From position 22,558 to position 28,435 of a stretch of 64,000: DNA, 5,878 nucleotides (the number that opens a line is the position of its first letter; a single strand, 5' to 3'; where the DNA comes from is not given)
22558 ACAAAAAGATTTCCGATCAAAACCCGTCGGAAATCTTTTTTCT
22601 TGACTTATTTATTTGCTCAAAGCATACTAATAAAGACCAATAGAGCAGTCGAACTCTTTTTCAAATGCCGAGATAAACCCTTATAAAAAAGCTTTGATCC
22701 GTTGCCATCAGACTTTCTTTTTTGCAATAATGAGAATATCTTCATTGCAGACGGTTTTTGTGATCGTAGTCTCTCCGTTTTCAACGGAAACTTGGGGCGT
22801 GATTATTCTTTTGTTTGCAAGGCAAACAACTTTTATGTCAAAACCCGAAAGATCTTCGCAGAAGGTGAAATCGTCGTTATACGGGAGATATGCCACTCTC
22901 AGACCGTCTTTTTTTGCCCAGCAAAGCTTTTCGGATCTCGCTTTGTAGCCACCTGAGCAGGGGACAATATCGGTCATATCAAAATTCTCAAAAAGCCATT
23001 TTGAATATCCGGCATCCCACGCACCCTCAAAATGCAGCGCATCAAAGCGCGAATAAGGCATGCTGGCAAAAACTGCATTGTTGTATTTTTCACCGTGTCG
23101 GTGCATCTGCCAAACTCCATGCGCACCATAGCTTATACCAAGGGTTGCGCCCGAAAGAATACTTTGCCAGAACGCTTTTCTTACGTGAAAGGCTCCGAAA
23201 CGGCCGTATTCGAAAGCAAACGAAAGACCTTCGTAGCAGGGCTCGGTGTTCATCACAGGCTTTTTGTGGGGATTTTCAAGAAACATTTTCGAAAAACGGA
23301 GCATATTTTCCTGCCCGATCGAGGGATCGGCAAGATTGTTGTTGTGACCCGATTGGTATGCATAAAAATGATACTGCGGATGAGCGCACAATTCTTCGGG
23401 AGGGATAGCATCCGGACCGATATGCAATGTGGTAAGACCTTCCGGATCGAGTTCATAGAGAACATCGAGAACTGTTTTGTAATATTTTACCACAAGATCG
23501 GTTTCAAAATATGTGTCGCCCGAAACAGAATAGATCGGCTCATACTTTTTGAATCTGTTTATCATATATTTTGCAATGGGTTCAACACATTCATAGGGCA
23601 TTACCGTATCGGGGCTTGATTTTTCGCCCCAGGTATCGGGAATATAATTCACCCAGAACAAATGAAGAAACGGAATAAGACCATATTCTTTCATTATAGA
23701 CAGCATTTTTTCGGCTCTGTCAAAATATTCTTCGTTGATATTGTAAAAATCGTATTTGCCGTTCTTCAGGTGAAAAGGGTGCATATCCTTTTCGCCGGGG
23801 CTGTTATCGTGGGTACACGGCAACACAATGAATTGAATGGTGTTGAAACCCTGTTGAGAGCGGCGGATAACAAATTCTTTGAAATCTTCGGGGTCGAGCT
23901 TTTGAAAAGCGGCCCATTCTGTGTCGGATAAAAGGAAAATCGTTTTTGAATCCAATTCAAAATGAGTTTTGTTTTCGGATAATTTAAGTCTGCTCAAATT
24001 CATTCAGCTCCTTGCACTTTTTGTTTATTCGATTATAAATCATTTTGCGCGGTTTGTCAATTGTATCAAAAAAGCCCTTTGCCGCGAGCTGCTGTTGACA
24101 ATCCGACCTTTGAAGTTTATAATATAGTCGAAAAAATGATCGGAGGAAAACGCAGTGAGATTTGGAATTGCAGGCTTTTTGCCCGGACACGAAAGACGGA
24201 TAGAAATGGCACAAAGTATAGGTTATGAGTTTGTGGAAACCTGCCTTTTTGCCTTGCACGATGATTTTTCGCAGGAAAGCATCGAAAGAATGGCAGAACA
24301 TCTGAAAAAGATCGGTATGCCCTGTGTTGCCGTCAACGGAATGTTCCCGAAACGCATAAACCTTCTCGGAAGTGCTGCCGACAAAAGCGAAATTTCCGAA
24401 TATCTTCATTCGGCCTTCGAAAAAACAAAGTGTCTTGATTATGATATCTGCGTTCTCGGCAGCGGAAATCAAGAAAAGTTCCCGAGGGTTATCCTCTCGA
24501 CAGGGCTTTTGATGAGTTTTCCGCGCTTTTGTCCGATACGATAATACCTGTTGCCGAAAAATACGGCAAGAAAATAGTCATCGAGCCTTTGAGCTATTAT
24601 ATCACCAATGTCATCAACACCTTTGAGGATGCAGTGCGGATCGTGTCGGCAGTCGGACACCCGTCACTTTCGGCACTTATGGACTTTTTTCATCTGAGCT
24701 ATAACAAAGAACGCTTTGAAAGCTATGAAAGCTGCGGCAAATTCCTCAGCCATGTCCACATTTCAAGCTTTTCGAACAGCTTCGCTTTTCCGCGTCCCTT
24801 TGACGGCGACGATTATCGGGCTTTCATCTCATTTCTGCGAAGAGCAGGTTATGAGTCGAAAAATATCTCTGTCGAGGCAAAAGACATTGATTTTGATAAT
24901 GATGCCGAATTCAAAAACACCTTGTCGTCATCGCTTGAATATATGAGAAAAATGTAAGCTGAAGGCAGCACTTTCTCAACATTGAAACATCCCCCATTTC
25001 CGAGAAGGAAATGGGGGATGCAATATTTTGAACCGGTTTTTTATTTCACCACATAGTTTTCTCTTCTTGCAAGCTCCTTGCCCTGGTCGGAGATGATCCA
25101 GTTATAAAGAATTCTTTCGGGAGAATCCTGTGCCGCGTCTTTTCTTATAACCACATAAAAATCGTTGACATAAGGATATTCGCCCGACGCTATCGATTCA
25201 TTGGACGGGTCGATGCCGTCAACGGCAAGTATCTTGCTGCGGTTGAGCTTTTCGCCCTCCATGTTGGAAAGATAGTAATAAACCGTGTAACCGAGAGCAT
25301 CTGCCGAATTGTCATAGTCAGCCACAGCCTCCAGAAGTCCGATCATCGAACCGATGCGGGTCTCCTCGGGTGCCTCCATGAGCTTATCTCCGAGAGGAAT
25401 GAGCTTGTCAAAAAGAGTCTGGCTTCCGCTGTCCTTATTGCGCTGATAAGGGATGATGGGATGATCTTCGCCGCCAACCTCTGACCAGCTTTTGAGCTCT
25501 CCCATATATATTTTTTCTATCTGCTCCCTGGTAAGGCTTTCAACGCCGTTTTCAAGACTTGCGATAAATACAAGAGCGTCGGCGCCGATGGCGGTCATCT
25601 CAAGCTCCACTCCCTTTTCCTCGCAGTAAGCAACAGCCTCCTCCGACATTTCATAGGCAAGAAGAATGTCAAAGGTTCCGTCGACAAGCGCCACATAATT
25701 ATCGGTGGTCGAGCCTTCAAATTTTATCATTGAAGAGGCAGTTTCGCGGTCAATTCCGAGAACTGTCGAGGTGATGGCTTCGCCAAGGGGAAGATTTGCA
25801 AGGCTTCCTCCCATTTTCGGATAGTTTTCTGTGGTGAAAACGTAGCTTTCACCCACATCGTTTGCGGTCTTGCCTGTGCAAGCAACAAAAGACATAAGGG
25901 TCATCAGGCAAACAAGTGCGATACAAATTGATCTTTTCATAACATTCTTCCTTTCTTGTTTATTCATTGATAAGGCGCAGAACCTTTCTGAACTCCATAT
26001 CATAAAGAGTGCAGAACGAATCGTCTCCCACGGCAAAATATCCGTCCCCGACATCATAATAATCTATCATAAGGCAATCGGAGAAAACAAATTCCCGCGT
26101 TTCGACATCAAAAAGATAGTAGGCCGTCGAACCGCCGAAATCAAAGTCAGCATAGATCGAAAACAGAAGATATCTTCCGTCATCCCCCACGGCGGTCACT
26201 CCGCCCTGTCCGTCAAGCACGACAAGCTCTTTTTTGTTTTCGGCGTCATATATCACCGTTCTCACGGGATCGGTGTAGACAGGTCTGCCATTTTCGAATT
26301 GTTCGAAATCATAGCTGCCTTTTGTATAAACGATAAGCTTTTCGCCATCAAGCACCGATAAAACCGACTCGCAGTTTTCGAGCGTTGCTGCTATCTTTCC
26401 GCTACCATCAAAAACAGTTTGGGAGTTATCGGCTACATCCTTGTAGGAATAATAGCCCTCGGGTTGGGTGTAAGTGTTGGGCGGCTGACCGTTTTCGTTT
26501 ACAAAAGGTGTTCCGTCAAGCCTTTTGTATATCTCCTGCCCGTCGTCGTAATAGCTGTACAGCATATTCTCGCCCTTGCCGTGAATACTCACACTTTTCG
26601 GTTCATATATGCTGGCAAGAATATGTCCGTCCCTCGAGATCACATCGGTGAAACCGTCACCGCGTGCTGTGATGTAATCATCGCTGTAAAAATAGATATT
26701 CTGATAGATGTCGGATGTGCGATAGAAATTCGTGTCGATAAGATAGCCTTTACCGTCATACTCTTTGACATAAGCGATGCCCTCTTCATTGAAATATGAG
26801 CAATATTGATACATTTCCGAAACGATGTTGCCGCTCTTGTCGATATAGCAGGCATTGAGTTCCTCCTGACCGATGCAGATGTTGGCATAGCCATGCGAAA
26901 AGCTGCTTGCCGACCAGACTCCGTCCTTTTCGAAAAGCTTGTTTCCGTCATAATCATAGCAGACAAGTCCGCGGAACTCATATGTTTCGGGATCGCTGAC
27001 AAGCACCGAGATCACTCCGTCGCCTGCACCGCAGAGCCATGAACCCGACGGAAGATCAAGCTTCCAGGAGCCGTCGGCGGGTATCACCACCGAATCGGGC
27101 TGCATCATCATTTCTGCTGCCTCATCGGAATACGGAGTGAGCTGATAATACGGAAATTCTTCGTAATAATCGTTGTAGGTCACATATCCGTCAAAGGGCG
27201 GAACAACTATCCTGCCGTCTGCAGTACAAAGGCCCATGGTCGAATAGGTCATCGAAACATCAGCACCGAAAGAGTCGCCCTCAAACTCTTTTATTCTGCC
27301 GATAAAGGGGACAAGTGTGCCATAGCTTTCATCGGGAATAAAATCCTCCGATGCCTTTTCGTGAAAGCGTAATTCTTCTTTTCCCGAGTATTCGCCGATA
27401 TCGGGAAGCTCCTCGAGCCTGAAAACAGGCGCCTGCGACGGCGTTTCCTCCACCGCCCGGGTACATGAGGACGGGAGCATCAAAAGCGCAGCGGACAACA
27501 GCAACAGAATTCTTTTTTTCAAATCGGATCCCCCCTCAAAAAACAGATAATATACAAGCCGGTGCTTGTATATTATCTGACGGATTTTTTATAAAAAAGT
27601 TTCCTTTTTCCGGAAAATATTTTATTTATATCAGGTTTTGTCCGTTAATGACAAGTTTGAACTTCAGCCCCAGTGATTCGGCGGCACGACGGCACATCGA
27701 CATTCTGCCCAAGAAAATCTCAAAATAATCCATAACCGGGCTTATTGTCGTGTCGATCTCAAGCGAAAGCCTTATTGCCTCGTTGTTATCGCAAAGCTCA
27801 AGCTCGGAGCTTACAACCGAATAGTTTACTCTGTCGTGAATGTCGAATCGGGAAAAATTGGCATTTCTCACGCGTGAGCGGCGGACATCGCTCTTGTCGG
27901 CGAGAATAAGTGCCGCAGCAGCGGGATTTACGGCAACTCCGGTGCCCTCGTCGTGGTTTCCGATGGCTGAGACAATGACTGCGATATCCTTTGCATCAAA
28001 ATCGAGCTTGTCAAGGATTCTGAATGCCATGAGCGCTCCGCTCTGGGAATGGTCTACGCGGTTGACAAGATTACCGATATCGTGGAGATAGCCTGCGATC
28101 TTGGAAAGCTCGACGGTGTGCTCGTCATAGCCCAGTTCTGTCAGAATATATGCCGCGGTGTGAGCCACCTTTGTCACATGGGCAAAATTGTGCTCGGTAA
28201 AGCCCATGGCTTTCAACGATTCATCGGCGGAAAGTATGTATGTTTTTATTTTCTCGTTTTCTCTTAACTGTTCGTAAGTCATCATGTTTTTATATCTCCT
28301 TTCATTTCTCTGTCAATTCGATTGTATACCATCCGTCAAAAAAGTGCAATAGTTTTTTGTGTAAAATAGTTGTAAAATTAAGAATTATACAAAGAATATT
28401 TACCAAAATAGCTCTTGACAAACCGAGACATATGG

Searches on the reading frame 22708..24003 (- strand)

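Call 9: search_protein_families(library=pfam, proteins=[window:22708-24003:-], max_evalue=0.01)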
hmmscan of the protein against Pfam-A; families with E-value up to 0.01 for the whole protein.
window:22708-24003:- (431 aa): 1 family
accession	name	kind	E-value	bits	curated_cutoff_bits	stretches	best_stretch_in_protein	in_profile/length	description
PF13204.13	Apiosidase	-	3.5e-70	237.6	26.5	1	10-344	2-319/320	Apiosidase-like, catalytic domain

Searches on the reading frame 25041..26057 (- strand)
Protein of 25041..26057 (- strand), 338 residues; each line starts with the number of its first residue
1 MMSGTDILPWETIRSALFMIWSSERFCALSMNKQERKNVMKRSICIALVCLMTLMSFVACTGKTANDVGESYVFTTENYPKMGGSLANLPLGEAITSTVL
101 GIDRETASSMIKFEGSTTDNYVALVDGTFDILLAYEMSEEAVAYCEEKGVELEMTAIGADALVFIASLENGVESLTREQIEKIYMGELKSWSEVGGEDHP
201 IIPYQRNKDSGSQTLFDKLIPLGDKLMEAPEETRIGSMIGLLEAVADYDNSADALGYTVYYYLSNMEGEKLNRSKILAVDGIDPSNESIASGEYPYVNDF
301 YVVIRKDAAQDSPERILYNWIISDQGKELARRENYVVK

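Call 10: search_protein_families(library=pfam, proteins=[window:25041-26057:-], max_evalue=0.001)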
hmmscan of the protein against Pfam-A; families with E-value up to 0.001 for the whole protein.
window:25041-26057:- (338 aa): 1 family
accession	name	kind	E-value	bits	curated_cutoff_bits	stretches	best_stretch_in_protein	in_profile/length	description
PF12849.12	PBP_like_2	-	4.2e-25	89.5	27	1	123-311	53-252/267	PBP superfamily domain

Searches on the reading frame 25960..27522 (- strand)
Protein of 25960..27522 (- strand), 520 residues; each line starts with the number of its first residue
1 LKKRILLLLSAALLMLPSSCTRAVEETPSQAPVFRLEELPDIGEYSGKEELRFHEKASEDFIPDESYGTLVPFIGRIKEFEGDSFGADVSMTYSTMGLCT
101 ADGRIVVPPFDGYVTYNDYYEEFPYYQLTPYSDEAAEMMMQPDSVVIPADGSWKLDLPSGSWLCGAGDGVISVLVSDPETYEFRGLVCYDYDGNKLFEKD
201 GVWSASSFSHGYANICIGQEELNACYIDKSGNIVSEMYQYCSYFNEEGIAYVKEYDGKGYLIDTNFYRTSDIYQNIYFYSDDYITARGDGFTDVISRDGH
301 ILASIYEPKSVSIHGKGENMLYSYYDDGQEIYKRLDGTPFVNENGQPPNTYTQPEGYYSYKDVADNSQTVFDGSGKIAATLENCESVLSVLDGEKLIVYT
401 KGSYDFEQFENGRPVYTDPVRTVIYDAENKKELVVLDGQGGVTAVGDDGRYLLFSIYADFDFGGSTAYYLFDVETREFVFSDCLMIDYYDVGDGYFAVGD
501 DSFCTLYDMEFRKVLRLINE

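Call 10: search_protein_families(library=pfam, proteins=[window:25960-27522:-], max_evalue=0.001)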
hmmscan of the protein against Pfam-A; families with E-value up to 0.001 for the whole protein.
window:25960-27522:- (520 aa): 1 family
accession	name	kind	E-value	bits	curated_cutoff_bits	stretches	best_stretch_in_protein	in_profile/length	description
PF14903.11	WG_beta_rep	-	2.1e-06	28.1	25.6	1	226-258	3-34/35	WG containing repeat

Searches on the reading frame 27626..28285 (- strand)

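Call 10: search_protein_families(library=pfam, proteins=[window:27626-28285:-], max_evalue=0.001)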
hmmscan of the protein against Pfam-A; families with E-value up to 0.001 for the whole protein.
window:27626-28285:- (219 aa): 1 family
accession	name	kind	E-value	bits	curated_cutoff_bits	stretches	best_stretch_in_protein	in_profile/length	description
PF01966.28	HD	-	1.1e-07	32.5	22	1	34-113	2-90/116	HD domain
